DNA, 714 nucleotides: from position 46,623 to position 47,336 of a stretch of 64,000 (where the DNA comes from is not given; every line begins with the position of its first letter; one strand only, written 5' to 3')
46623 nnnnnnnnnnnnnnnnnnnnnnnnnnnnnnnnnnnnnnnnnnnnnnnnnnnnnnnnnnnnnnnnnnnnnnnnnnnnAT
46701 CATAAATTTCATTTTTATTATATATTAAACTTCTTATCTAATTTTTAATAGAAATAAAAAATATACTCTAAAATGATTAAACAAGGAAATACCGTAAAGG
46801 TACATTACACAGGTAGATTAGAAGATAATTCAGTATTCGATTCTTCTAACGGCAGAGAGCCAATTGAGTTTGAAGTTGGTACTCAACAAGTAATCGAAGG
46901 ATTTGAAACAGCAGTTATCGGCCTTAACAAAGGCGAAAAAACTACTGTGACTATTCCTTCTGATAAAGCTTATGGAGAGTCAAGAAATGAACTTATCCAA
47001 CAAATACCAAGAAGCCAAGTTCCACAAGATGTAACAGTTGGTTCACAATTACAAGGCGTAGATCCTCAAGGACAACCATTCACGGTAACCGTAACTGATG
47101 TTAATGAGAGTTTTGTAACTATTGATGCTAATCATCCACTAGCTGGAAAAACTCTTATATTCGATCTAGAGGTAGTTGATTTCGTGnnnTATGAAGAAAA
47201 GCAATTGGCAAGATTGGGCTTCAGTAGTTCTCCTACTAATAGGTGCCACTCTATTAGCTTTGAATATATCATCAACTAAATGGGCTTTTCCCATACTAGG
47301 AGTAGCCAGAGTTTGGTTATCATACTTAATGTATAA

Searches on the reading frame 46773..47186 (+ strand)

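Call 56: search_protein_families(library=ncbifam, proteins=[window:46773-47186:+], max_evalue=0.001)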
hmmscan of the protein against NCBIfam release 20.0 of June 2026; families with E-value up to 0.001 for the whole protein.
window:46773-47186:+ (138 aa): 7 families
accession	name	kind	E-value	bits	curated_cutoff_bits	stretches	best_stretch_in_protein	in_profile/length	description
NF011676.0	PRK15095.1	equivalog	2e-22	79.3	125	1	2-136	5-142/156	FKBP-type peptidyl-prolyl cis-trans isomerase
NF008008.0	PRK10737.1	equivalog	2.7e-18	66.6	174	1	7-136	8-138/196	peptidylprolyl isomerase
NF053689.1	BamJ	equivalog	7.9e-13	49.1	100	1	6-76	98-173/184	BamJ family beta-barrel-assembly machinery protein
NF008602.0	PRK11570.1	subfamily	2.4e-11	43.9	198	1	6-70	121-184/206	FKBP-type peptidyl-prolyl cis-trans isomerase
TIGR00115.1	tig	equivalog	7.4e-09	34.9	180.2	1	2-72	149-213/410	trigger factor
NF008150.0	PRK10902.1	equivalog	2.2e-08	33.8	215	1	3-71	162-229/271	FKBP-type peptidyl-prolyl cis-trans isomerase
TIGR03516.1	ppisom_GldI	equivalog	8.5e-05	22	157.6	1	3-68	87-152/177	gliding motility-associated peptidyl-prolyl isomerase GldI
